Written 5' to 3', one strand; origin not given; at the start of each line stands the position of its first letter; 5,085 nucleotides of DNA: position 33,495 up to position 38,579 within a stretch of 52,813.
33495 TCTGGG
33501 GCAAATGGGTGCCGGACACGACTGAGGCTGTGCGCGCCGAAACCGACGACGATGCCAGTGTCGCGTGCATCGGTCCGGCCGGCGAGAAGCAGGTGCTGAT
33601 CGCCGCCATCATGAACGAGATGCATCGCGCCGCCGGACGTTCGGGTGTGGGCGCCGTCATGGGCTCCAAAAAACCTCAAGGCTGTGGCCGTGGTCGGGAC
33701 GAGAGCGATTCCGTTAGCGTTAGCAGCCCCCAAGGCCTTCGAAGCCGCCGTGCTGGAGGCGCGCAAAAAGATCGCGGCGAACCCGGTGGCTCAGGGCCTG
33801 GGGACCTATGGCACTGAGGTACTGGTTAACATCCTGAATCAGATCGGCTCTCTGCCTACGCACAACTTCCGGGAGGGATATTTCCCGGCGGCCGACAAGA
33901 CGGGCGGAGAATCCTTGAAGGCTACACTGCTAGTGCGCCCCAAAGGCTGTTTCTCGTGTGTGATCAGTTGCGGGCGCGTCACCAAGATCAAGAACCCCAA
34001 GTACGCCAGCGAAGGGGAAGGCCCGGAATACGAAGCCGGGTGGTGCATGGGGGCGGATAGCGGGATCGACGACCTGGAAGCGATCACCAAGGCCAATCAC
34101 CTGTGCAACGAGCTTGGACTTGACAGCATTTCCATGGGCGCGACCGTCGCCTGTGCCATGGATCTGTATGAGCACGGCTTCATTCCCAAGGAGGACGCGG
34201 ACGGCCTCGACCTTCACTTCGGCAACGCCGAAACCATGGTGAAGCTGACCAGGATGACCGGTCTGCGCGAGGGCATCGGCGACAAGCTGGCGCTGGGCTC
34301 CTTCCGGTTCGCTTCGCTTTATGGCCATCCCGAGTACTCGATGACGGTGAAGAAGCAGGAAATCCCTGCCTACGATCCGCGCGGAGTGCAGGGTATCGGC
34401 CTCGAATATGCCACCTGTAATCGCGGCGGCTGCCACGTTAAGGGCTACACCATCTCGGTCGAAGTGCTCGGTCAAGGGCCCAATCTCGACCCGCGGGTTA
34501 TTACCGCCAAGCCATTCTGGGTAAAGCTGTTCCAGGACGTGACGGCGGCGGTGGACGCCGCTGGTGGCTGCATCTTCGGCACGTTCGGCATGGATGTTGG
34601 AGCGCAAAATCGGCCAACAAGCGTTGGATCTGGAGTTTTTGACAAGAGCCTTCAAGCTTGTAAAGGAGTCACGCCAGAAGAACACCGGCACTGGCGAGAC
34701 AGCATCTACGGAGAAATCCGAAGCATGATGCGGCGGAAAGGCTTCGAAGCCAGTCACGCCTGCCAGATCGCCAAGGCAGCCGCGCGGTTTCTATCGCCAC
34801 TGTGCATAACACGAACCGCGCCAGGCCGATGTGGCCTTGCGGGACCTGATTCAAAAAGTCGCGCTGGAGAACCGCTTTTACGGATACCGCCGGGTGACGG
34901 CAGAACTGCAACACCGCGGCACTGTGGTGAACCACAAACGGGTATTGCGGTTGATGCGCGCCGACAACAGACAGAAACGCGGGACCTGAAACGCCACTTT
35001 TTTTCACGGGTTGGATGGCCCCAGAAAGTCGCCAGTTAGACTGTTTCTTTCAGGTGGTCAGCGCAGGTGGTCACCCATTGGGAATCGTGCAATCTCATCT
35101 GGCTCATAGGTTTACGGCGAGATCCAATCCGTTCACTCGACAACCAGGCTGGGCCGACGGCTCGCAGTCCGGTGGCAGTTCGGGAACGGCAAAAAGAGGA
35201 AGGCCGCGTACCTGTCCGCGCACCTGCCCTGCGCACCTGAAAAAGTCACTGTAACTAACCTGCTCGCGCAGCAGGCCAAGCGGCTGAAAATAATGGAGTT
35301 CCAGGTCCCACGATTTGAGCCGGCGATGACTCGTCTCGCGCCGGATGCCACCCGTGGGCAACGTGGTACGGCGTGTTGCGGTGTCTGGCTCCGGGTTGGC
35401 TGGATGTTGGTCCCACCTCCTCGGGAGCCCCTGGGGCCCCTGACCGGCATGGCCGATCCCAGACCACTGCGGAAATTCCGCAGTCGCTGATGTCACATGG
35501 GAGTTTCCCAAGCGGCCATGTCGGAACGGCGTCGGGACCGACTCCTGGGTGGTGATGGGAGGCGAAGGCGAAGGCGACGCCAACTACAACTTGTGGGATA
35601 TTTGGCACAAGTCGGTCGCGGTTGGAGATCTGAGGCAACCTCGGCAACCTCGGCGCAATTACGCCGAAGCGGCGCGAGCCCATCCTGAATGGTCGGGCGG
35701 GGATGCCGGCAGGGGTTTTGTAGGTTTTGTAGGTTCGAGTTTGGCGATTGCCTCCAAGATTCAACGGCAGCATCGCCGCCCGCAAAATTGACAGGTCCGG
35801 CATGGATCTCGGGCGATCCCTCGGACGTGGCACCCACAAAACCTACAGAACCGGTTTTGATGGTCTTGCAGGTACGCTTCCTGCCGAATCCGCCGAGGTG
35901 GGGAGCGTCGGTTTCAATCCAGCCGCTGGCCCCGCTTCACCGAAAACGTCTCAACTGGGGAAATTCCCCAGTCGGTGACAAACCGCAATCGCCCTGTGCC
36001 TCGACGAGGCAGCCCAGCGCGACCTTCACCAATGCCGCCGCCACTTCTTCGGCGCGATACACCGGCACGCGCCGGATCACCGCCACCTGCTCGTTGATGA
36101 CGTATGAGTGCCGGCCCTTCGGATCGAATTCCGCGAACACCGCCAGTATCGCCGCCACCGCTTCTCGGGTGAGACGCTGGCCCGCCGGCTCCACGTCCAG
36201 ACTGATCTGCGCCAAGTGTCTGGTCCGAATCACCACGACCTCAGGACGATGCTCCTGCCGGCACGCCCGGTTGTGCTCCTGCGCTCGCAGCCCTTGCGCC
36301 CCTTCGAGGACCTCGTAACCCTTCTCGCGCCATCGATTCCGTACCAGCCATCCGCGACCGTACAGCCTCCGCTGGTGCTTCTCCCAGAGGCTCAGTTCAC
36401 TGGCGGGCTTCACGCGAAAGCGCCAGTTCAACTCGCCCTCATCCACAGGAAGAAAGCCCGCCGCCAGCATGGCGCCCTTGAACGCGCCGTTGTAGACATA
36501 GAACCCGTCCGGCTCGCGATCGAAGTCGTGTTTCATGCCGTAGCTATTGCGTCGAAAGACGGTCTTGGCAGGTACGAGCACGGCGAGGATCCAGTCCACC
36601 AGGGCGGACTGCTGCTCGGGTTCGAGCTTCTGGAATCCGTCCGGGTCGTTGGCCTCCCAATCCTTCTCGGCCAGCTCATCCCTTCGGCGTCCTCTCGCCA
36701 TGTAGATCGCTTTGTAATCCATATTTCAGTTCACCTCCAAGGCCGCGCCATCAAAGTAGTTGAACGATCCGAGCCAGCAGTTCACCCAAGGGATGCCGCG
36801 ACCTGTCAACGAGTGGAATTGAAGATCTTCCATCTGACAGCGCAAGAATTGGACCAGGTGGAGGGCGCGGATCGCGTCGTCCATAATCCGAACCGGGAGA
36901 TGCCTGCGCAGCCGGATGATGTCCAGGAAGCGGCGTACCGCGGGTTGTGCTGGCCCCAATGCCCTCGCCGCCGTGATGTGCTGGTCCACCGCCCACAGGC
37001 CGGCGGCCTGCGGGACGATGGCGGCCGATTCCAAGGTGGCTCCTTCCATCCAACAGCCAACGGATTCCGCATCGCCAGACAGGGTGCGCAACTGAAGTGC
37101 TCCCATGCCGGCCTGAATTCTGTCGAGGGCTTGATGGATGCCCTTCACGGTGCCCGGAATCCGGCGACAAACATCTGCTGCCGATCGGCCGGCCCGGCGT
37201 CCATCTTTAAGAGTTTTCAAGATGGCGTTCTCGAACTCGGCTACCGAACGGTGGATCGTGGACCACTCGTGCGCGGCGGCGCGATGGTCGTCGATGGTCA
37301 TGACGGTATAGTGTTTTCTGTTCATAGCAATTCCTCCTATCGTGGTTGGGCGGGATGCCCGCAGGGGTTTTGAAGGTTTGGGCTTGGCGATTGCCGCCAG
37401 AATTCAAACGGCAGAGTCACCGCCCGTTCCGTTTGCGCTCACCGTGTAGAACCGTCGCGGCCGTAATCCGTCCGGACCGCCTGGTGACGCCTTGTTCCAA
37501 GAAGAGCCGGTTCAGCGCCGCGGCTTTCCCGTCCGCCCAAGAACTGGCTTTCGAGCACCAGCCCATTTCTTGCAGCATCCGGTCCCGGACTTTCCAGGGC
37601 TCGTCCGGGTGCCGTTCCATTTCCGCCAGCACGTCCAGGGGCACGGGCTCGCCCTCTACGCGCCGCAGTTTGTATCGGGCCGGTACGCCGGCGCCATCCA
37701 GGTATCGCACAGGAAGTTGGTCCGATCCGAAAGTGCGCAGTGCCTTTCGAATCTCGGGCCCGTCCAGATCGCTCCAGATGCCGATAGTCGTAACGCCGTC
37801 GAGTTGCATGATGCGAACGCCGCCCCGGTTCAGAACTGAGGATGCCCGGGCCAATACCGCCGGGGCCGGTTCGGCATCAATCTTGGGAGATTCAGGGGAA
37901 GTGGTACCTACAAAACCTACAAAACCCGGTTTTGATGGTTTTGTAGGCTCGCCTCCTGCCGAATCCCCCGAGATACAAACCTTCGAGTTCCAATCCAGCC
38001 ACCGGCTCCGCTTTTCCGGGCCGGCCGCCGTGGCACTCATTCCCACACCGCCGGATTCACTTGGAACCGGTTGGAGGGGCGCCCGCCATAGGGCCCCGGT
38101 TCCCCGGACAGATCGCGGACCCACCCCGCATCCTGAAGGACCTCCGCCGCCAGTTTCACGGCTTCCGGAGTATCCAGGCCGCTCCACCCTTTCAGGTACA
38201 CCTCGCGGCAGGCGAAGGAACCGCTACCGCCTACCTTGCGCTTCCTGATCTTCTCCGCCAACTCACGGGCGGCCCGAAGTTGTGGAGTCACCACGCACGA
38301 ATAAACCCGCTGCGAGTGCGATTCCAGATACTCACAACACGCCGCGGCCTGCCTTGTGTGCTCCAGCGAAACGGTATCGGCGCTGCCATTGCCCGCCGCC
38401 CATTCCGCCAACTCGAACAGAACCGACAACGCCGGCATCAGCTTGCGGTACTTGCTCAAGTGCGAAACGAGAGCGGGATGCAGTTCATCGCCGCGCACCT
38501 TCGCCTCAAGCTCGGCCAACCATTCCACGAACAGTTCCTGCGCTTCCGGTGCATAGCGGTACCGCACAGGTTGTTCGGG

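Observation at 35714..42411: Family of 9-bp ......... repeats: palindromes inside a coding region and half-sites in intergenic DNA of the primase module (candidate iterons)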

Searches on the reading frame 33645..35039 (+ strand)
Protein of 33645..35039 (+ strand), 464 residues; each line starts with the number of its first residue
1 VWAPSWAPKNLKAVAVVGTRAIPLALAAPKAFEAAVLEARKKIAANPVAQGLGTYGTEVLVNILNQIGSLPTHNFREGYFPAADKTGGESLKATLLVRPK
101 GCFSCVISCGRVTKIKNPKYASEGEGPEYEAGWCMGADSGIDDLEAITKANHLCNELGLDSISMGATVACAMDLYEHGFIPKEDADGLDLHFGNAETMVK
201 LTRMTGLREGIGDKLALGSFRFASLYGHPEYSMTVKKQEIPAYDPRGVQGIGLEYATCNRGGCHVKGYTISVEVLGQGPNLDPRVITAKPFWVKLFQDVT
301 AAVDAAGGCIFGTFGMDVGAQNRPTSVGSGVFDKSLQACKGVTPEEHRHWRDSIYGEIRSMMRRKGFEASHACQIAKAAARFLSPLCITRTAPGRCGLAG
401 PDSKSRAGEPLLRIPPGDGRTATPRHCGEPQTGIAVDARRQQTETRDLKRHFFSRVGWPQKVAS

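Call 7: search_protein_families(library=pfam, proteins=[window:33645-35039:+], max_evalue=0.01)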
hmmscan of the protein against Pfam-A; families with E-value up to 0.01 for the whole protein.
window:33645-35039:+ (464 aa): 1 family
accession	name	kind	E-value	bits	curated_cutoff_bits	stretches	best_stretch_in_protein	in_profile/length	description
PF01314.23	AFOR_C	-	2.9e-104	349.7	27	1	36-371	3-332/385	Aldehyde ferredoxin oxidoreductase, domains 2 & 3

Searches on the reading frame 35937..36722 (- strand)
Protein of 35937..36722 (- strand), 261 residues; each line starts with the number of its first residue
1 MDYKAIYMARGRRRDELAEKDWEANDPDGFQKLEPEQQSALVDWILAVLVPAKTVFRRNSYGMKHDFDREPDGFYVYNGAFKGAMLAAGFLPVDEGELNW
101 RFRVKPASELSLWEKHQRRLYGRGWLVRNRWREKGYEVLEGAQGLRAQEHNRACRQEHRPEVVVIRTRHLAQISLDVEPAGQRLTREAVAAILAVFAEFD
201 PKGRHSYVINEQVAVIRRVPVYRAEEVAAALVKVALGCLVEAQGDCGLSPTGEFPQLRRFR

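Call 7: search_protein_families(library=pfam, proteins=[window:35937-36722:-], max_evalue=0.01)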
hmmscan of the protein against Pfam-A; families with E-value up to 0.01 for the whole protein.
window:35937-36722:- (261 aa): 0 families

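Call 32: search_protein_families(library=phrogs, proteins=[window:35937-36722:-], max_evalue=0.01)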
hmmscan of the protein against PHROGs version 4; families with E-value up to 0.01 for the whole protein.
window:35937-36722:- (261 aa): 1 family
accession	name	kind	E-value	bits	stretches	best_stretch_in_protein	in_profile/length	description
phrog_9576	-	unknown function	1.6e-20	74.5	1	16-105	32-121/136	-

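Call 40: search_protein_families(library=ncbifam, proteins=[window:35937-36722:-], max_evalue=0.01)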
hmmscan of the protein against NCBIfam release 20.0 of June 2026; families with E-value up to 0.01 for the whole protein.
window:35937-36722:- (261 aa): 0 families

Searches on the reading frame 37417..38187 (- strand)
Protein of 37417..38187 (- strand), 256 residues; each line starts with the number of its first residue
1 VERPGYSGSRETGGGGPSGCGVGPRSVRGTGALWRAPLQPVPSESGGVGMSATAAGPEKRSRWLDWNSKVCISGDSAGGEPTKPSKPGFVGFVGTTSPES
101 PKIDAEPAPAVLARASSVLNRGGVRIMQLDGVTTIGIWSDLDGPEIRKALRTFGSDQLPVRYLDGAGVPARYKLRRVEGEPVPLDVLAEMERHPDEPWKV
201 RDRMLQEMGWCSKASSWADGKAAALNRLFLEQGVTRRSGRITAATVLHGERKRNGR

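Call 7: search_protein_families(library=pfam, proteins=[window:37417-38187:-], max_evalue=0.01)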
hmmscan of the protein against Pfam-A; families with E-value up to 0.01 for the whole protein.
window:37417-38187:- (256 aa): 0 families

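Call 10: find_homologous_proteins(query=window:37420-38040:-, max_evalue=0.001)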
Query seq(207 aa) (207 aa): 517 proteins with E <= 0.001 among 1370 candidates; the best 120 are listed.
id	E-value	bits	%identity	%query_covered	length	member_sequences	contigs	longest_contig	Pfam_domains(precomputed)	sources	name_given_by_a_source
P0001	7.3e-126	436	94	100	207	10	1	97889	-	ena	-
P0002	9.8e-121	419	91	100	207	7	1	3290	-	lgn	-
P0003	1.2e-118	412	89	100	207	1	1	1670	-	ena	-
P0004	1.4e-114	399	88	100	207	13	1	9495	-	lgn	-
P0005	8.0e-103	360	80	99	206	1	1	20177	-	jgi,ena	-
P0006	4.8e-101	355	80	99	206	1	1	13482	-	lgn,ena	-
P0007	2.6e-100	352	79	100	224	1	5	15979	-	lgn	-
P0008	2.6e-100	352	77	100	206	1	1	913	-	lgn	-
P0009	6.2e-100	351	77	100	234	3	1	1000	-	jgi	-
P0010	9.0e-100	350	79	99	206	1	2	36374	-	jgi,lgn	jgi:hypothetical protein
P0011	1.2e-99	350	79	97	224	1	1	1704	-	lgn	-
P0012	4.0e-99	348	80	99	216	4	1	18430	-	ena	-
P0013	9.6e-98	344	77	97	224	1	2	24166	-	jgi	jgi:hypothetical protein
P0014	1.1e-97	344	77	99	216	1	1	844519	-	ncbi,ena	-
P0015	3.2e-97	342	76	99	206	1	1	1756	-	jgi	-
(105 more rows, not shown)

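Call 13: find_related_loci(query=A1, collection=genome_contigs, flank=8000)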
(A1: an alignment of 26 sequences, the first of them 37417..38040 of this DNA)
Query A1 (207 aa) in genome_contigs; peptide patterns used: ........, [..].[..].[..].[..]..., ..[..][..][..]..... (x = any residue, [..] = any of these).
63 stretches matched a pattern; 26 encode a relative of the query (tblastn E <= 1e-3); 26 distinct loci.
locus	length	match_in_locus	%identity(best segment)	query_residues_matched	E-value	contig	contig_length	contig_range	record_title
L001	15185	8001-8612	77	1-204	5e-102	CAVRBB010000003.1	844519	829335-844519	MAG: Bryobacterales bacterium isolate MFD04944.bin.2.53 genome assembly, contig: contig_18670, whole genome shotgun sequ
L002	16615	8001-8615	73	1-206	2e-96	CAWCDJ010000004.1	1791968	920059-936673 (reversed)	MAG: Bryobacterales bacterium isolate MFD05502.bin.1.198 genome assembly, contig: contig_30541, whole genome shotgun seq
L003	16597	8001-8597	70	8-206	9e-88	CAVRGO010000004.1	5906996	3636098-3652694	MAG: uncultured Acidobacteriota bacterium isolate MFD05442.bin.1.279 genome assembly, contig: contig_5124, whole genome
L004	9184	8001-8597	69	8-206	4e-87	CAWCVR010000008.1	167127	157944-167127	MAG: Bryobacterales bacterium isolate MFD01689.bin.1.102 genome assembly, contig: contig_27990, whole genome shotgun seq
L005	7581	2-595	68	10-207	1e-85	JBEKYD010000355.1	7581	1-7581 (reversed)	MAG: Bryobacteraceae bacterium isolate SPRUCE 667 SPRUCE_667_355, whole genome shotgun sequence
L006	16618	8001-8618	65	1-206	2e-83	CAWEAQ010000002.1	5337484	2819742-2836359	MAG: uncultured Solibacteraceae bacterium isolate MFD01476.bin.1.22 genome assembly, contig: contig_17150, whole genome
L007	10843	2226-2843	62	1-206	1e-81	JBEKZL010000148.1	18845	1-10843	MAG: Bryobacteraceae bacterium isolate SPRUCE 69 SPRUCE_69_148, whole genome shotgun sequence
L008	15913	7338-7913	67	12-203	2e-79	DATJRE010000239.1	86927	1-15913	MAG TPA_asm: Bryobacteraceae bacterium isolate SMAG_U14959 k141_1175042, whole genome shotgun sequence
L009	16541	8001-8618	69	1-206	5e-90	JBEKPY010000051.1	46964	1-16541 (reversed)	MAG: Bryobacteraceae bacterium isolate SPRUCE 475 SPRUCE_475_51, whole genome shotgun sequence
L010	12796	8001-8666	59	8-206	9e-77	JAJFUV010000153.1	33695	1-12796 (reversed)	MAG: Acidobacteriales bacterium isolate bin.513 k141_2717603, whole genome shotgun sequence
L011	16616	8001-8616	83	1-205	4e-85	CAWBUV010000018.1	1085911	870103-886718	MAG: uncultured Solibacteraceae bacterium isolate MFD00822.bin.2.163 genome assembly, contig: contig_69040, whole genome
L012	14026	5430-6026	61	6-205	2e-68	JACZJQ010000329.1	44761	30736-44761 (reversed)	MAG: Bryobacteraceae bacterium isolate MAG23 acidobacteriales_1_contig_1417424, whole genome shotgun sequence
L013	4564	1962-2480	63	42-205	1e-65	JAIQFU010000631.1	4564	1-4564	MAG: Terriglobia bacterium isolate SRVP_31 SRVP18_core_1_40-35cm_scaffold_11100, whole genome shotgun sequence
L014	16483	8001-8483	66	46-206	3e-65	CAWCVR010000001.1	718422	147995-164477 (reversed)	MAG: Bryobacterales bacterium isolate MFD01689.bin.1.102 genome assembly, contig: contig_11284, whole genome shotgun seq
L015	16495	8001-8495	64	10-178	2e-65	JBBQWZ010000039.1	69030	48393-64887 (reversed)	MAG: Bryobacterales bacterium isolate Co_metawrap_2088 Cmw_2088_k141_10421403_length_69030_cov_14.9992, whole genome sho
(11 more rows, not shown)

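Call 32: search_protein_families(library=phrogs, proteins=[window:37417-38040:-], max_evalue=0.01)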
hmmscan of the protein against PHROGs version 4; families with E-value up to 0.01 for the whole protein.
window:37417-38040:- (207 aa): 0 families

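Call 34: predict_structure(alignment_id=A2)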
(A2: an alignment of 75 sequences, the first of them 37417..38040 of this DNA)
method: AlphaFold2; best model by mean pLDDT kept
length: 207 residues; sequences in the alignment: 75
mean_pLDDT: 59.8   pTM: 0.41
mean pLDDT of the five models: 59.8, 59.1, 59.0, 53.4, 51.8
residues with pLDDT >= 90: 0; 70-90: 72; 50-70: 73; < 50: 62
segments of 3 or more residues with pLDDT < 50: 1-12, 18-56, 127-129, 162-166
pLDDT, mean of each block of 10 residues (from residue 1): 37 47 32 36 36 50 76 67 70 72 68 69 54 74 76 77 53 70 61 74 56
secondary structure, 60 per line:
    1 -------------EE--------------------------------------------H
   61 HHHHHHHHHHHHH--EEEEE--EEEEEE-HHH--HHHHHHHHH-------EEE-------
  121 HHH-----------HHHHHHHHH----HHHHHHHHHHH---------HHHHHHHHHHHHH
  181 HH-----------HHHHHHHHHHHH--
elements in order: H60-73 E76-80 E83-88 H95-103 E111-113 H135-143 H148-158 H168-182 H194-205

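Call 36: search_solved_structures(query=A2, max_evalue=1)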
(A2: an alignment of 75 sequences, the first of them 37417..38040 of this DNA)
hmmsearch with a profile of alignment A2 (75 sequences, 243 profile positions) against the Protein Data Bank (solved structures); distinct sequences matched with E-value up to 1: 1.
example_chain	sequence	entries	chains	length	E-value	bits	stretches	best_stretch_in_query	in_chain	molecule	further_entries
8ux4_B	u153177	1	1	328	0.83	12.2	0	73-104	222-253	Large ribosomal subunit protein uL2m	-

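Call 37: fold_search(model_id=the predicted structure, library=pdb)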
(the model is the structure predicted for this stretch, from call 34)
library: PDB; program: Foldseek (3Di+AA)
matches with E <= 10: 126; with E <= 0.001: 0
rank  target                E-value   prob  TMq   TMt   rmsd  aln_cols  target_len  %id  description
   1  6b9v_A                8.7e-01  0.14  0.15  0.12   9.8        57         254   16  Crystal Structure of a New Diphosphatase from the PhnP Family (released 2018-10-17)
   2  8cnz_F                1.2e+00  0.10  0.15  0.13   6.1        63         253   11  mmLarE-[4Fe-4S] phased by Fe-SAD (released 2024-01-31)
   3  6b9v_B                1.4e+00  0.14  0.15  0.13   4.0        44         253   18  Crystal Structure of a New Diphosphatase from the PhnP Family (released 2018-10-17)
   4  4pht_B                1.6e+00  0.14  0.20  0.10  19.6        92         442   14  ATPase GspE in complex with the cytoplasmic domain of GspL from the Vibrio vulnificus type II Secretion system (released 2014-11-26)
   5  8rjx_MODEL_1_A        1.9e+00  0.12  0.17  0.19  14.6        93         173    8  Solution structure of osmoregulator OsmY from E. coli. (released 2024-07-03)
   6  3gr1_F                2.0e+00  0.08  0.15  0.16   6.4        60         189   20  Periplasmic domain of the T3SS inner membrane protein PrgH from S.typhimurium (fragment 170-392) (released 2009-05-19)
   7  2ph7_B                2.1e+00  0.06  0.15  0.14  11.8        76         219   13  Crystal structure of AF2093 from Archaeoglobus fulgidus (released 2007-05-08)
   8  5t81_A                2.3e+00  0.28  0.19  0.09   3.6        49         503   14  Rhombohedral crystal form of the EpoB NRPS cyclization-docking bidomain from Sorangium cellulosum (released 2016-11-09)
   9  3fg6_E                2.4e+00  0.08  0.14  0.11   4.0        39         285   18  Structure of the C-terminus of Adseverin (released 2009-08-11)
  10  5h12                  2.6e+00  0.03  0.11  0.04  10.0        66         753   14  Crystal structure of Deep Vent DNA Polymerase (released 2017-01-25)
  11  6ejf_G                2.9e+00  0.09  0.16  0.22   5.8        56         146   16  Thermus thermophilus PilF ATPase (apoprotein form) (released 2018-08-01)
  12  5fae                  2.9e+00  0.06  0.14  0.23   7.4        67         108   16  N184K pathological variant of gelsolin domain 2 (trigonal form) (released 2016-10-05)
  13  3il0_A                2.9e+00  0.02  0.11  0.16  14.9       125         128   11  The crystal structure of the aminopeptidase P,XAA-pro aminopeptidase from Streptococcus thermophilus (released 2009-09-08)
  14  2fh4_A                3.1e+00  0.10  0.15  0.11   4.5        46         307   13  C-terminal half of gelsolin soaked in EGTA at pH 8 (released 2006-06-13)
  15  2fh1_A                3.1e+00  0.05  0.13  0.09   4.7        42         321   14  C-terminal half of gelsolin soaked in low calcium at pH 4.5 (released 2006-06-13)
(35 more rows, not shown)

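Call 40: search_protein_families(library=ncbifam, proteins=[window:37417-38040:-], max_evalue=0.01)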
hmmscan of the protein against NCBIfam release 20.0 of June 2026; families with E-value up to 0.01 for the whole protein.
window:37417-38040:- (207 aa): 0 families

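Call 44: find_related_loci(query=A2, collection=metagenome_contigs, flank=6000)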
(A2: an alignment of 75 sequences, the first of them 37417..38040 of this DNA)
Query A2 (207 aa) in metagenome_contigs; peptide patterns used: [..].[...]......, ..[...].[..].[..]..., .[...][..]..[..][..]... (x = any residue, [..] = any of these).
276 stretches matched a pattern; 189 encode a relative of the query (tblastn E <= 1e-3); the best 80 are kept; 80 distinct loci.
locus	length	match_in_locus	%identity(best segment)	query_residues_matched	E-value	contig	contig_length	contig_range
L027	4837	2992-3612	90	1-207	6e-123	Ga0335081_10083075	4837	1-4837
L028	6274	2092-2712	90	1-207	3e-122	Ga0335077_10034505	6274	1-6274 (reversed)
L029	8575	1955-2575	89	1-207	5e-121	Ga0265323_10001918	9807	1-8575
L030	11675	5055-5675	87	1-207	1e-115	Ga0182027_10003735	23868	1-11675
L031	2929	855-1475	86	1-207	5e-117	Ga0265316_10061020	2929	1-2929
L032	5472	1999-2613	80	1-205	3e-106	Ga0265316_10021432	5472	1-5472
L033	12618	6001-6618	77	1-206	2e-103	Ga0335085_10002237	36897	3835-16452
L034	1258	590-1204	77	1-205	8e-108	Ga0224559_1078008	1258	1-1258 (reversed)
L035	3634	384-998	76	1-205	2e-100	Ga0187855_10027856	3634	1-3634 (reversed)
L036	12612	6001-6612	75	1-204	1e-97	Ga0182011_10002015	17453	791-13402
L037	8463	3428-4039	75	1-204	1e-97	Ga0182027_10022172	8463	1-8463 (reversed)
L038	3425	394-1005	75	1-204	7e-99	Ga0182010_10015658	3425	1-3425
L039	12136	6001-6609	76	1-203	1e-97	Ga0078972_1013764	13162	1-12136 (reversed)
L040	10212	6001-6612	75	1-204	1e-97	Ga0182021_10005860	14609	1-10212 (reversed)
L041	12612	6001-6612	73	1-204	1e-97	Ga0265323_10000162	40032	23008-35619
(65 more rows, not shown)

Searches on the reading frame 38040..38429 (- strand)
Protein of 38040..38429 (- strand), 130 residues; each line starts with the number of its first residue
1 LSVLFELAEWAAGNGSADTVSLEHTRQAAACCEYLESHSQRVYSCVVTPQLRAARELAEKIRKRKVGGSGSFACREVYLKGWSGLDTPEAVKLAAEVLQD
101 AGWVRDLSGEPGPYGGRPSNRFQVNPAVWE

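Call 74: search_protein_families(library=pfam, proteins=[window:38040-38429:-], max_evalue=10)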
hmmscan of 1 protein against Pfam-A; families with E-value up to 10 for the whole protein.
seq(130 aa): 2 families
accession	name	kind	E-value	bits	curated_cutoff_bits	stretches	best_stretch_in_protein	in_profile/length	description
PF13148.11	DUF3987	-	0.0017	18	27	1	4-44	326-363/364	Protein of unknown function (DUF3987)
PF20561.3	DUF6771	-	0.2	11.9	23.7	0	90-105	6-21/63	Domain of unknown function (DUF6771)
